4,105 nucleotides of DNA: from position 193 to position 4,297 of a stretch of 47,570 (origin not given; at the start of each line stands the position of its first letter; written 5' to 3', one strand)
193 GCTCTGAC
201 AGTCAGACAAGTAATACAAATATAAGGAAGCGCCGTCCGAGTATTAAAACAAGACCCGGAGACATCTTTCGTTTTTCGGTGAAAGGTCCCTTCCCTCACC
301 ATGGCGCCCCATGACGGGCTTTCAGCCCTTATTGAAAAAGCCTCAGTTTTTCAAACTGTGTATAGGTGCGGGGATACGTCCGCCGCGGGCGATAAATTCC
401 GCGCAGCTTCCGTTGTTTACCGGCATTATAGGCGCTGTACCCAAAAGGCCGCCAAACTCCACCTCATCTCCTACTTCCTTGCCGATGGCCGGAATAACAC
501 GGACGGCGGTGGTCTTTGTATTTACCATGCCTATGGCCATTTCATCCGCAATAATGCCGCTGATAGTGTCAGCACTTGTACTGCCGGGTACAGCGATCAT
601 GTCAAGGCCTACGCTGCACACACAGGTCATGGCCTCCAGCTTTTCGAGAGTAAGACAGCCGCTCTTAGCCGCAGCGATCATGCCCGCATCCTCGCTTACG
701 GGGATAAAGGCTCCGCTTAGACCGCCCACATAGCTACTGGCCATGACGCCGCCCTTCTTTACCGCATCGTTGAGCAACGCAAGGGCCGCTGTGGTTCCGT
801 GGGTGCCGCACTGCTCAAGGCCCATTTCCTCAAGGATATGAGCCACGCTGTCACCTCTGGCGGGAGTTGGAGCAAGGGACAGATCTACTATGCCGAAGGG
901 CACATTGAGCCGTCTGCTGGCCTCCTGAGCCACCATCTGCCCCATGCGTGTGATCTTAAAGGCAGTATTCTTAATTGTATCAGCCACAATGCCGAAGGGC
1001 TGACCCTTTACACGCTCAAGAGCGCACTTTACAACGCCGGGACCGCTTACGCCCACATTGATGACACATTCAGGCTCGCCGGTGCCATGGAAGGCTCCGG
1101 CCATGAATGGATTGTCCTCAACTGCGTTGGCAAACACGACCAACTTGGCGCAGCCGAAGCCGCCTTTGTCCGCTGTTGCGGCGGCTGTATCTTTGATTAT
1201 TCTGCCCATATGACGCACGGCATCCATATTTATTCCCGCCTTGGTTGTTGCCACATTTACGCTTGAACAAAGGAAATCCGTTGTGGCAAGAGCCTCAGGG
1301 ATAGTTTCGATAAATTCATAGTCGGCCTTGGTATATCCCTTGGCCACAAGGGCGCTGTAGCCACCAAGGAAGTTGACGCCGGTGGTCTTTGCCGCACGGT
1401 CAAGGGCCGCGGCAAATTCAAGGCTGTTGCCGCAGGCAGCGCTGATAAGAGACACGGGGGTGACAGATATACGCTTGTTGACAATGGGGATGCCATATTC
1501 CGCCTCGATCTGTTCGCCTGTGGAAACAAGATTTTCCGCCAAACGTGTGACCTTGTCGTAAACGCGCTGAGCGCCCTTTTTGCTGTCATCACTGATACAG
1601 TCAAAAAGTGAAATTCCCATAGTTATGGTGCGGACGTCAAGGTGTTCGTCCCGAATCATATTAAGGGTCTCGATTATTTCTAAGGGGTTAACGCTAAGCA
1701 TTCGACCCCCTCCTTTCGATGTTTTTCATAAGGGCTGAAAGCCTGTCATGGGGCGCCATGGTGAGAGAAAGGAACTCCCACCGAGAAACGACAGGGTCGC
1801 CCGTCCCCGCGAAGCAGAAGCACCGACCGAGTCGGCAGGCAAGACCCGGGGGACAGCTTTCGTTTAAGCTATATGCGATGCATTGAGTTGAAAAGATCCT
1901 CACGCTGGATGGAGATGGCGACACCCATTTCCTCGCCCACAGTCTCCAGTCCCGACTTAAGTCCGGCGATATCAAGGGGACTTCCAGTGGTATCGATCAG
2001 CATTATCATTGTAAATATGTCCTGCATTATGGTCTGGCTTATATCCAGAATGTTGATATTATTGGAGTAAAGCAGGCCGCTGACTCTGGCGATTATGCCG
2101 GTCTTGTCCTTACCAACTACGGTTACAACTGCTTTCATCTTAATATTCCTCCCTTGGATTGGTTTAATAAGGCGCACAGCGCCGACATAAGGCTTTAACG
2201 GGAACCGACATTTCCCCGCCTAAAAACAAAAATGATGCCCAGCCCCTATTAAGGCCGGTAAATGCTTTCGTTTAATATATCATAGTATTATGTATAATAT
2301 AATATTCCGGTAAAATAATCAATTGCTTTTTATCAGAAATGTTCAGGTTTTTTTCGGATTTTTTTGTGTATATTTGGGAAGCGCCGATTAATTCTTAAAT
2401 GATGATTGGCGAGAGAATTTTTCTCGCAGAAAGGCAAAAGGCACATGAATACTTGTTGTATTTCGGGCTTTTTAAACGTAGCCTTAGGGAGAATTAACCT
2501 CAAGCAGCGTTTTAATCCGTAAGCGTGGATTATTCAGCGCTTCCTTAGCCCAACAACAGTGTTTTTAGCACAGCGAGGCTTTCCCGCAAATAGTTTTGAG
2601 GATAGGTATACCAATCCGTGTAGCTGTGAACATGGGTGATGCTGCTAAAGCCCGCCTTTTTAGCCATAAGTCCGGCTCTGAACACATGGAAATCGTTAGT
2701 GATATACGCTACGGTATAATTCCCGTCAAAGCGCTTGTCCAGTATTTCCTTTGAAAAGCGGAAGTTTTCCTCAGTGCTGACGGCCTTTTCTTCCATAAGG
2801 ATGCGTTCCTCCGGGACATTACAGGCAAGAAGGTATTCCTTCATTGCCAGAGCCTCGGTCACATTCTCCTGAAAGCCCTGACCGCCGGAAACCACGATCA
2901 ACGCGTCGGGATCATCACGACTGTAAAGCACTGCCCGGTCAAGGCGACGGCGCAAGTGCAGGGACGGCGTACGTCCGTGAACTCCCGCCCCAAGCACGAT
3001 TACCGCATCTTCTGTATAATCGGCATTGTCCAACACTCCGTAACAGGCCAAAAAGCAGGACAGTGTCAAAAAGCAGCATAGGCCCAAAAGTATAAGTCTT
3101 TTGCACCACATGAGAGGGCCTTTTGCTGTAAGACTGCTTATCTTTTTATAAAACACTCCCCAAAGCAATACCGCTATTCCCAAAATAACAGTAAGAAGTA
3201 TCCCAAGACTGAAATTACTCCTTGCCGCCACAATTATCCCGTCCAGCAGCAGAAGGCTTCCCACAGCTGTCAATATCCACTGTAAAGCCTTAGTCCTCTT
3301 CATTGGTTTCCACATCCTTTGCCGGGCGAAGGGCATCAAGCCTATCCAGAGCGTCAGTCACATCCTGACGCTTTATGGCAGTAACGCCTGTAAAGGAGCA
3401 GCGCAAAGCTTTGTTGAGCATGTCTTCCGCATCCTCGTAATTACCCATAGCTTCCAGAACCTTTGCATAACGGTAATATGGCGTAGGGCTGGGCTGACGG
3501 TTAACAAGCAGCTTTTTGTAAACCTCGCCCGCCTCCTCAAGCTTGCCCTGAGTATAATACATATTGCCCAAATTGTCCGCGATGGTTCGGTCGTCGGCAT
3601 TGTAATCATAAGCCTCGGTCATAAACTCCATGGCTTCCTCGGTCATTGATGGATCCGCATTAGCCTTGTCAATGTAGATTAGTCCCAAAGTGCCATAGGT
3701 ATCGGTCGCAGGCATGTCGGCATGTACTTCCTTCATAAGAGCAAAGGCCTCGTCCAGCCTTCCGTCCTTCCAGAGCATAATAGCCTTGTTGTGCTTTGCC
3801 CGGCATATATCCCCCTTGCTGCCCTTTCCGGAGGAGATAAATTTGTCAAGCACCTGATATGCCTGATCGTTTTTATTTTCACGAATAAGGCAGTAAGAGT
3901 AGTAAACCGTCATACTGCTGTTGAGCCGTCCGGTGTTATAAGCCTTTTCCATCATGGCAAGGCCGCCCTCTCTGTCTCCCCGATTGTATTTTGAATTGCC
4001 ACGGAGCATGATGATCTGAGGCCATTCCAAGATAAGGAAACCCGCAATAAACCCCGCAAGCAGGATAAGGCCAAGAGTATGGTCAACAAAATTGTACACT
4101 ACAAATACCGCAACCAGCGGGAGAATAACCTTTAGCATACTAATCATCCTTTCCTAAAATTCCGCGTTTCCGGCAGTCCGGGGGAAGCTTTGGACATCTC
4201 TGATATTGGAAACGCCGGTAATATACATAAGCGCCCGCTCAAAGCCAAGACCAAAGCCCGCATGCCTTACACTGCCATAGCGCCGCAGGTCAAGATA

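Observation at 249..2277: An inverted, structured repeat of about 73 nt brackets the entire UPF0210 gene, inside an unusually structured ACT-UPF0210 operon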

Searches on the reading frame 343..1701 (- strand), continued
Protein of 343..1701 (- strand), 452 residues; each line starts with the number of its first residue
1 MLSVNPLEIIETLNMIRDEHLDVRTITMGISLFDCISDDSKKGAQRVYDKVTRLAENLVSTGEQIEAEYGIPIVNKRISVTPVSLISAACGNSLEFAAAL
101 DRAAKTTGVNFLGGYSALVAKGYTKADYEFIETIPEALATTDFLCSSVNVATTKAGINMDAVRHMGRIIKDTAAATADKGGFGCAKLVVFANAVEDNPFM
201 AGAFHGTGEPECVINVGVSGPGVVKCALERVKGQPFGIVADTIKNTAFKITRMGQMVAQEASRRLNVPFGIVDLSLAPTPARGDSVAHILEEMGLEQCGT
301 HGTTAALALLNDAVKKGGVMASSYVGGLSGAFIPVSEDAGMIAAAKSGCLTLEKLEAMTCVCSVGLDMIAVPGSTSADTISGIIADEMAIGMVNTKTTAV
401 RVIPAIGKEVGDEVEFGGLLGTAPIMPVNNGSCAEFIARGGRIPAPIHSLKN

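Call 50: search_protein_families(library=pfam, proteins=[window:343-1701:-])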
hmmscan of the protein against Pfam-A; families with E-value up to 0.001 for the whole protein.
window:343-1701:- (452 aa): 1 family
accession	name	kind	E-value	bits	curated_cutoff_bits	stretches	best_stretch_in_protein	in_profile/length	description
PF05167.17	DUF711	-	2.3e-195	649.7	25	1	14-422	1-412/413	Uncharacterised ACR (DUF711)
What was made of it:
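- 343..1701 (-): UPF0210 / DUF711 coding sequence, 452 aa. Pfam PF05167, E = 2e-195 (call 50).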

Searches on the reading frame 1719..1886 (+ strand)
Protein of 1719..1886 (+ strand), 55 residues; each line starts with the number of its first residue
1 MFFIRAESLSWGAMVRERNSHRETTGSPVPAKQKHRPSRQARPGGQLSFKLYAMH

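Call 80: search_protein_representatives(protein=window:1719-1886:+)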
Query: 55 residues. Proteins with E-value up to 0.001 (for the whole library): 0; up to 1e-10: 0; up to 1e-30: 0. The best 0 are listed.
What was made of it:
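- Tried and rejected: The 55-aa spacer ORF against 1.84 billion cluster representatives gave nothing (call 80).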

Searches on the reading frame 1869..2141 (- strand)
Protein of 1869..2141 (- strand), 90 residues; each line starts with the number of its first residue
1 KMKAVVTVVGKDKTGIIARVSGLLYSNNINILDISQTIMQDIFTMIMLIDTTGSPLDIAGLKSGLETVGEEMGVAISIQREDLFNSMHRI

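Call 50: search_protein_families(library=pfam, proteins=[window:1869-2141:-])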
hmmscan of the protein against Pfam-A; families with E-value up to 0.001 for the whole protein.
window:1869-2141:- (90 aa): 3 families
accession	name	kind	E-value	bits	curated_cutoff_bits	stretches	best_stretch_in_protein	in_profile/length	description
PF13740.12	ACT_6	-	8.7e-14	51.6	23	1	5-78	4-75/76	ACT domain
PF01842.31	ACT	-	8.8e-10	38.6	27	1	5-52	2-52/66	ACT domain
PF13840.12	ACT_7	-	6.9e-06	26.3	27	1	4-42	7-48/65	ACT domain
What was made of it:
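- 1869..2138 (-): ACT-domain protein coding sequence, 89 aa. Pfam ACT_6 and ACT (call 50).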

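Call 66: find_encoding_contigs(protein=window:1869-2138:-, flank=4000, max_places=6)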
Protein window:1869-2138:- (89 aa): 1 contig read that carries it; 1 place shown.
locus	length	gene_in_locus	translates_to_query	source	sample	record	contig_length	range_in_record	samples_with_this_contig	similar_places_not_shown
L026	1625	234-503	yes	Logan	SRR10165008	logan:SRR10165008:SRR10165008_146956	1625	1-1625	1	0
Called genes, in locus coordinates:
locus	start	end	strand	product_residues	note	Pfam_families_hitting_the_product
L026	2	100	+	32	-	?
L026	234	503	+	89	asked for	PF01842:ACT, PF13740:ACT_6, PF13840:ACT_7 (weak)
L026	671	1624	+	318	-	?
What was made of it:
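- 1869..2138 (-): Exact protein found on contig L026 (call 66).
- Tried and rejected: The ACT protein did give a contig of the same strain (call 66).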

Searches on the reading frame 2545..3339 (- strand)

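Call 50: search_protein_families(library=pfam, proteins=[window:2545-3339:-])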
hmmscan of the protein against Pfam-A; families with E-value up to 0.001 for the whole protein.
window:2545-3339:- (264 aa): 1 family
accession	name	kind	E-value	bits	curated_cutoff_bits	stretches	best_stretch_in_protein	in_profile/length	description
PF02698.23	DUF218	-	1.1e-28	100.2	27.6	1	111-254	1-131/133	DUF218 domain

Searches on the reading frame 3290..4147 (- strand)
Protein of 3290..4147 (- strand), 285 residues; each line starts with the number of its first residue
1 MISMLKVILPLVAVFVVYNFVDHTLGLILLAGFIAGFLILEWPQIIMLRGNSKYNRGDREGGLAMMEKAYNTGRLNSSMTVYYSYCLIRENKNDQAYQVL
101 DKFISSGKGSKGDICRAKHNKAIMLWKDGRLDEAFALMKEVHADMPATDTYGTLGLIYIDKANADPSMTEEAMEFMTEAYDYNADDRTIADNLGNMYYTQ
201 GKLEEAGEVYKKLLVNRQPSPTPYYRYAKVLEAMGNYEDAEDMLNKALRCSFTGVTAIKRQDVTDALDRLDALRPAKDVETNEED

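Call 50: search_protein_families(library=pfam, proteins=[window:3290-4147:-])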
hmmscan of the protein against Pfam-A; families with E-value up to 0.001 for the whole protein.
window:3290-4147:- (285 aa): 17 families
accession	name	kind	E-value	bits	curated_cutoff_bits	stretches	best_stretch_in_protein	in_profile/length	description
PF13424.12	TPR_12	-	4.4e-14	52.9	30.1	0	224-249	48-73/77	Tetratricopeptide repeat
PF14559.12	TPR_19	-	4.9e-14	52.8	25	1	200-248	4-52/68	Tetratricopeptide repeat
PF13374.12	TPR_10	-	3.1e-12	46.5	27.5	0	188-206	3-21/42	Tetratricopeptide repeat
PF07719.23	TPR_2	-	1.8e-11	43.7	27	0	224-249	4-29/34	Tetratricopeptide repeat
PF13432.12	TPR_16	-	1.8e-10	41.5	32.7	0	177-220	21-64/65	Tetratricopeptide repeat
PF13428.12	TPR_14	-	9.6e-10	38.6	23.5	0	224-249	4-29/44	Tetratricopeptide repeat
PF12895.13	ANAPC3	-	1.2e-09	38.7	27.2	1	172-247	8-82/82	Anaphase-promoting complex, cyclosome, subunit 3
PF13181.12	TPR_8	-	2.1e-09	37.2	25.7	0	224-249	4-29/34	Tetratricopeptide repeat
PF20308.4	TPR-S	-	1.1e-07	32.8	27.6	1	95-180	4-82/102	Tetratricopeptide Repeats-Sensor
PF00515.34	TPR_1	-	1.2e-07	31.6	27.8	0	192-212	6-26/34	Tetratricopeptide repeat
PF13176.12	TPR_7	-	1.6e-07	31.3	27.9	0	191-214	3-26/36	Tetratricopeptide repeat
PF13414.12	TPR_11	-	1.8e-06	28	26.8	1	194-235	1-42/42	TPR repeat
PF13174.12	TPR_6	-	3.2e-06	27.9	26.3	0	224-248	3-27/33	Tetratricopeptide repeat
PF07721.20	TPR_4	-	1.9e-05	25.3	27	0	116-134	2-20/26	Tetratricopeptide repeat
PF23914.1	TPR_CcmH_CycH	-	2.6e-05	24.6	42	0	51-149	58-155/158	Cytochrome c-type biogenesis protein H TPR domain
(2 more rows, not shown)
